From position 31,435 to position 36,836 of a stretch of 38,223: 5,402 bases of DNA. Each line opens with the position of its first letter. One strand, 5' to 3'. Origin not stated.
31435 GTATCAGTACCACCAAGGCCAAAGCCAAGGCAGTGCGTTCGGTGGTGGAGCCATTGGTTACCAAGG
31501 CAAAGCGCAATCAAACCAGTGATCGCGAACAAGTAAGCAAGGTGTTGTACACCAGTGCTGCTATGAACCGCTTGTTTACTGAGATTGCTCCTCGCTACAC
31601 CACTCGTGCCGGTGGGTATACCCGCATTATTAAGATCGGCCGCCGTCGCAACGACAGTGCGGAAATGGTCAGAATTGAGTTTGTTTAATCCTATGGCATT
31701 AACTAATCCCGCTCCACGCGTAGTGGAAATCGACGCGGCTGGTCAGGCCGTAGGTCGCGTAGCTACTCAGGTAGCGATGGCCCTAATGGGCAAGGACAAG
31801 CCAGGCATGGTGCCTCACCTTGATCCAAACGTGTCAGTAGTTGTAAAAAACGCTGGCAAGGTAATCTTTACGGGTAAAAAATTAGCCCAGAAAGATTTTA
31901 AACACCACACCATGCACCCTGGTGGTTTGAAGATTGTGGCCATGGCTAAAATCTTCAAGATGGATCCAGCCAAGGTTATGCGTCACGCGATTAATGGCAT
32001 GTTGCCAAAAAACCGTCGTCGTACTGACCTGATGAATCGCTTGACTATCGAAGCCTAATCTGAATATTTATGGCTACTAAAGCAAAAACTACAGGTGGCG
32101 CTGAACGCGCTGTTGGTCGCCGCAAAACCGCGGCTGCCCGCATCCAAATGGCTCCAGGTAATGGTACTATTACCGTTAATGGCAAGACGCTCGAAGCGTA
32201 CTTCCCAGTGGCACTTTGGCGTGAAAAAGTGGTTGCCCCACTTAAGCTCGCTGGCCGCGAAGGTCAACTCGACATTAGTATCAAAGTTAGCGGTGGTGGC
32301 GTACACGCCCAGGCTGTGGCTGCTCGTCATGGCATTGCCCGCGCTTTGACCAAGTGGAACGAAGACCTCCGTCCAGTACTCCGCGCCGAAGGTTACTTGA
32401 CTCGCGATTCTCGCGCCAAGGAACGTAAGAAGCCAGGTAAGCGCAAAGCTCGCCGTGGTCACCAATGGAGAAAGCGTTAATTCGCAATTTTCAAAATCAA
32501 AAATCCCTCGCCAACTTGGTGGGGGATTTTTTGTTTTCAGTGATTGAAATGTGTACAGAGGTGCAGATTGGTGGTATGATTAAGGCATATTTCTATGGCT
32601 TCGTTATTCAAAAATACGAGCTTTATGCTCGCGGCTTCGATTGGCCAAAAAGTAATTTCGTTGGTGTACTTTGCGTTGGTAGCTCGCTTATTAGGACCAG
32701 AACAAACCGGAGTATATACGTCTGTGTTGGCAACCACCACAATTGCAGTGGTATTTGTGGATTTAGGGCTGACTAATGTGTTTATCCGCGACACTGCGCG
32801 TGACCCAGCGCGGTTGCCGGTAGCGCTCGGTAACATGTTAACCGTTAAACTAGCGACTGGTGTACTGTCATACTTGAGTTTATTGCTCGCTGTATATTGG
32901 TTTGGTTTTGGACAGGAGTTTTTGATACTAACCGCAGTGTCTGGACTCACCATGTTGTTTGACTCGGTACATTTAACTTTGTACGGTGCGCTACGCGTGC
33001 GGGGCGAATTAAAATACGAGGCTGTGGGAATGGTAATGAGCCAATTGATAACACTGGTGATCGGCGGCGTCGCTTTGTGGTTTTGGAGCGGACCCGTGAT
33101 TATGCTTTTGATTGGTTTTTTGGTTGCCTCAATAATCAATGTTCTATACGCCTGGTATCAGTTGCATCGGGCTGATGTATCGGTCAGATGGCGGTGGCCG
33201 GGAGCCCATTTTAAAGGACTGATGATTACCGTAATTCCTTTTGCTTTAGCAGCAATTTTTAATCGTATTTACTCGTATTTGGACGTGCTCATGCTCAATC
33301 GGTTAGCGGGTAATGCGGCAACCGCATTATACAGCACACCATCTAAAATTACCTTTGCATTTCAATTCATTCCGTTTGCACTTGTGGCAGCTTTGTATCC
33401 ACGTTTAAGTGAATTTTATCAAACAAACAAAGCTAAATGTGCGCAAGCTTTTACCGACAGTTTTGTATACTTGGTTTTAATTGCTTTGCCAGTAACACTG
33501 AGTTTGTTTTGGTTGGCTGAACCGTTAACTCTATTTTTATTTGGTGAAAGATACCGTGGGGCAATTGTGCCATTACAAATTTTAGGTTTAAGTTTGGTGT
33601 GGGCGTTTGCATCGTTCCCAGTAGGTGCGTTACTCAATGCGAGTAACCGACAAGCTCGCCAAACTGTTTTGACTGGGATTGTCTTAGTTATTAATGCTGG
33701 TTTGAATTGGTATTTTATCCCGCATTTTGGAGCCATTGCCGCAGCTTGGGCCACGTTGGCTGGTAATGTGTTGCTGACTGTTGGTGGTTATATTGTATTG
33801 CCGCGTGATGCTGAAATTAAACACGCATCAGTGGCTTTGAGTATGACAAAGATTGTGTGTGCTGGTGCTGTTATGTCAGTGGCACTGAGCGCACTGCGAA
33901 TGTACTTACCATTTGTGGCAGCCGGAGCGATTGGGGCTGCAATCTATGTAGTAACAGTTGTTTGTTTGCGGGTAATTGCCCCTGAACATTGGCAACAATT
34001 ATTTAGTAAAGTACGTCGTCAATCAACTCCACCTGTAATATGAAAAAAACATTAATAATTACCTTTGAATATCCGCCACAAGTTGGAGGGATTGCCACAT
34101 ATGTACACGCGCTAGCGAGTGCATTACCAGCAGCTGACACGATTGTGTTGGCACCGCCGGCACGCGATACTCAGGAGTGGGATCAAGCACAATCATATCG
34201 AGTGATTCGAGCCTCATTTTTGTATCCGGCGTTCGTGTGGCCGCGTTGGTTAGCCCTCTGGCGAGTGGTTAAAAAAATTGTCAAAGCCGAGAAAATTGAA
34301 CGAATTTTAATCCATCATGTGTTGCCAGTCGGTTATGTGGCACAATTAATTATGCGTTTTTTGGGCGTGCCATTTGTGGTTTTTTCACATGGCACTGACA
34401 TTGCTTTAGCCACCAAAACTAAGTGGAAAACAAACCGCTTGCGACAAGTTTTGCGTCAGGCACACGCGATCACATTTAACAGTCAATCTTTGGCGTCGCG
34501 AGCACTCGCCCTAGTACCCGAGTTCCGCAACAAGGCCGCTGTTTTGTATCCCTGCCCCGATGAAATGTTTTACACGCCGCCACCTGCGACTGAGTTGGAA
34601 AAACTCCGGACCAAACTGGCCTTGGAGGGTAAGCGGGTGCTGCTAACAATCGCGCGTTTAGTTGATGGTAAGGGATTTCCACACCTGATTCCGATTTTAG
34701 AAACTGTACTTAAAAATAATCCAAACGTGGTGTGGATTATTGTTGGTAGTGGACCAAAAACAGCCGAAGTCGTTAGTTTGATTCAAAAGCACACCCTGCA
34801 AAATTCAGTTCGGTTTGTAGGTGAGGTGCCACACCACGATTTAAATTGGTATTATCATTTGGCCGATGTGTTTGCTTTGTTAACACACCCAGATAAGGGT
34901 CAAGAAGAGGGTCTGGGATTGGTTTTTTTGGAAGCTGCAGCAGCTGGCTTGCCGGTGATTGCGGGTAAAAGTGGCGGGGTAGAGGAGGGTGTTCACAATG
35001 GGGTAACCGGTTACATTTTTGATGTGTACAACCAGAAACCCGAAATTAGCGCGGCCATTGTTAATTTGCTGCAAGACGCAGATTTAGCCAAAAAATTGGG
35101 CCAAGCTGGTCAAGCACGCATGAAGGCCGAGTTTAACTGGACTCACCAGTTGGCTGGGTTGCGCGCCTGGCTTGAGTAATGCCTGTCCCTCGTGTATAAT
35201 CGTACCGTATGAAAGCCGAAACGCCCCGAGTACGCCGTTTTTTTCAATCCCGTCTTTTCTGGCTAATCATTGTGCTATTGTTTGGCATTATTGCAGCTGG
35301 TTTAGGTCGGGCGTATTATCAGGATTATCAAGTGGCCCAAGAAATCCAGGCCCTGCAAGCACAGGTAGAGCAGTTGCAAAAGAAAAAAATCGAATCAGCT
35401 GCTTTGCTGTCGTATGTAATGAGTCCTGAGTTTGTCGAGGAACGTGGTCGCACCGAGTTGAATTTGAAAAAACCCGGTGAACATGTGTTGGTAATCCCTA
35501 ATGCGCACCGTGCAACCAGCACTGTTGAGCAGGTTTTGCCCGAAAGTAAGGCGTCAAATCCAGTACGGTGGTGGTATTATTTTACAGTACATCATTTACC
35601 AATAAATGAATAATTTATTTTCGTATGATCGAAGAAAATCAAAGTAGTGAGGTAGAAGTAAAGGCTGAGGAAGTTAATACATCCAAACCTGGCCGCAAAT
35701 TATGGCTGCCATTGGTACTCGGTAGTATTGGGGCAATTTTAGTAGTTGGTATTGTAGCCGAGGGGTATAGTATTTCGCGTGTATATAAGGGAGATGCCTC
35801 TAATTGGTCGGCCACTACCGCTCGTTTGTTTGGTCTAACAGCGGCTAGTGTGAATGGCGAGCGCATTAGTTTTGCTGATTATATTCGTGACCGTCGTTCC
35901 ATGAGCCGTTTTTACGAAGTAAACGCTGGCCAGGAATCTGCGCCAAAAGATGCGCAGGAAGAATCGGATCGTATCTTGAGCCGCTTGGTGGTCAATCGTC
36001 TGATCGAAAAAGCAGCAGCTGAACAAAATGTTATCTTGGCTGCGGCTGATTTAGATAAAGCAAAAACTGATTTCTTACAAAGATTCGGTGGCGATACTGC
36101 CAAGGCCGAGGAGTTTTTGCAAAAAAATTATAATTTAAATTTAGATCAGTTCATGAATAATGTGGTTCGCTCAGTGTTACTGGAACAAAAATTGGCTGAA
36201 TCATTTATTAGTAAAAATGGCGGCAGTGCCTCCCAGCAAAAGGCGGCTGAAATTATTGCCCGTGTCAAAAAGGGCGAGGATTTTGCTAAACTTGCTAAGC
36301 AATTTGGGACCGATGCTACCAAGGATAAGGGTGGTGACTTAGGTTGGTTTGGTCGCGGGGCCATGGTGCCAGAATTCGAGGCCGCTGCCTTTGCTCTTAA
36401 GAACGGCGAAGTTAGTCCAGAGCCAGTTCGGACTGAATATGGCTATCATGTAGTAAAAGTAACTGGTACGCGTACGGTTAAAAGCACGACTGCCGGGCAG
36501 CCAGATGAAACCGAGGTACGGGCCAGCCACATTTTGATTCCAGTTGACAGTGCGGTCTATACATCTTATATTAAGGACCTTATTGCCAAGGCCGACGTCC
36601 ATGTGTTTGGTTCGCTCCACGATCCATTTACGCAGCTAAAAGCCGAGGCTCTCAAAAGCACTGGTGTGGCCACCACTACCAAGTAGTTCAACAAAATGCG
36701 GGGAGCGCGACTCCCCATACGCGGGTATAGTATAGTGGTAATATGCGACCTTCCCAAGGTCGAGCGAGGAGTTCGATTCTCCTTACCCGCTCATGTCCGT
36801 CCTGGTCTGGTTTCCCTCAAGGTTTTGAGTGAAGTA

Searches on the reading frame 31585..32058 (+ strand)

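Call 80: search_protein_families(library=pfam, proteins=[window:31585-32058:+], max_evalue=0.00001)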
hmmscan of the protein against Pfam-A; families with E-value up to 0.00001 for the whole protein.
window:31585-32058:+ (157 aa): 1 family
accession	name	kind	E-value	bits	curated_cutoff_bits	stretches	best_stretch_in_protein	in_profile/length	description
PF00572.24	Ribosomal_L13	-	3.4e-32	111.5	23.8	1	47-155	4-112/119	Ribosomal protein L13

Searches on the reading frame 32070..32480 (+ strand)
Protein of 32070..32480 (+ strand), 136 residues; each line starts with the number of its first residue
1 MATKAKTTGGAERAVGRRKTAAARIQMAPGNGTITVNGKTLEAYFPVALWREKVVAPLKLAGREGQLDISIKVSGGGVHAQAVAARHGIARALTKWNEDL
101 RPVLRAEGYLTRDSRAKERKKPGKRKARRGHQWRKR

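Call 80: search_protein_families(library=pfam, proteins=[window:32070-32480:+], max_evalue=0.00001)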
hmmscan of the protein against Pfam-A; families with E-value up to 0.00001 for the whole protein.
window:32070-32480:+ (136 aa): 1 family
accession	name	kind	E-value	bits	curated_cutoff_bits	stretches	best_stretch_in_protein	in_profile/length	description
PF00380.25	Ribosomal_S9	-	2.1e-45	154.6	22.5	1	16-136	1-121/121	Ribosomal protein S9/S16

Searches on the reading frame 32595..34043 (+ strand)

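Call 80: search_protein_families(library=pfam, proteins=[window:32595-34043:+], max_evalue=0.00001)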
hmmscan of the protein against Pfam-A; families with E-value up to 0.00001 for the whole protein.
window:32595-34043:+ (482 aa): 3 families
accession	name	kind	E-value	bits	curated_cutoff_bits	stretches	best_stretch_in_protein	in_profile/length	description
PF01943.22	Polysacc_synt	-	2.5e-25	89.9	28.2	1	5-274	2-273/274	Polysaccharide biosynthesis protein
PF13440.11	Polysacc_synt_3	-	5.8e-22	78.7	23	1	28-323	1-291/293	Polysaccharide biosynthesis protein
PF03023.19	MurJ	-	1.1e-09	37.8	27.4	1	128-436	116-434/451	Lipid II flippase MurJ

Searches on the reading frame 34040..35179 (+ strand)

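Call 80: search_protein_families(library=pfam, proteins=[window:34040-35179:+], max_evalue=0.00001)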
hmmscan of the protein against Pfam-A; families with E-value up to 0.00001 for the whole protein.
window:34040-35179:+ (379 aa): 7 families
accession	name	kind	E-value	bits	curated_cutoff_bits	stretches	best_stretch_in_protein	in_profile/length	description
PF00534.26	Glycos_transf_1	-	1.7e-35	122.5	26.4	1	188-359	4-171/172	Glycosyl transferases group 1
PF13692.12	Glyco_trans_1_4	-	8.7e-26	91.3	27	1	199-346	2-142/142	Glycosyl transferases group 1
PF13439.12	Glyco_transf_4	-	1.2e-15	58.4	28.5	1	15-170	1-163/170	Glycosyltransferase Family 4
PF13579.12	Glyco_trans_4_4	-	7.4e-13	49.6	29.7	1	16-160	1-147/158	Glycosyl transferase 4-like domain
PF13524.12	Glyco_trans_1_2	-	8.7e-11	42.4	25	1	220-372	6-140/144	Glycosyl transferase-like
PF20706.3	GT4-conflict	-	1.2e-09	38.1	26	1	7-374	3-385/385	Family 4 Glycosyltransferase in conflict systems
PF13477.12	Glyco_trans_4_2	-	1.9e-07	31.8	23.4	1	68-148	58-139/139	Glycosyl transferase 4-like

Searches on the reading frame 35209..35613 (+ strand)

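Call 80: search_protein_families(library=pfam, proteins=[window:35209-35613:+], max_evalue=0.00001)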
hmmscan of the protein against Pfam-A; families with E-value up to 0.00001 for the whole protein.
window:35209-35613:+ (134 aa): 1 family
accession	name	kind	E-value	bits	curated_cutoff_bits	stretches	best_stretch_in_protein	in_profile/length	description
PF04977.20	DivIC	-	2.5e-12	46.8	28.9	1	22-98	2-79/80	Septum formation initiator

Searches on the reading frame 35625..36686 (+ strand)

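Call 80: search_protein_families(library=pfam, proteins=[window:35625-36686:+], max_evalue=0.00001)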
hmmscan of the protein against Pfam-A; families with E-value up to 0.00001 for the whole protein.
window:35625-36686:+ (353 aa): 5 families
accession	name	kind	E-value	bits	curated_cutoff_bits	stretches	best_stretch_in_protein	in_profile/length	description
PF13616.12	Rotamase_3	-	8e-27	94.5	22.5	1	201-281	34-114/116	PPIC-type PPIASE domain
PF00639.27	Rotamase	-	1.6e-23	83.9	21.7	1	197-280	12-96/97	PPIC-type PPIASE domain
PF13145.12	Rotamase_2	-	3.7e-10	41.1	27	1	203-283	31-109/121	PPIC-type PPIASE domain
PF13624.11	SurA_N_3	-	1.1e-06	29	27.2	1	63-188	40-160/162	SurA-like N-terminal domain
PF13623.11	SurA_N_2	-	1.2e-06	28.9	28.5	1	72-136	42-108/145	SurA-like N-terminal domain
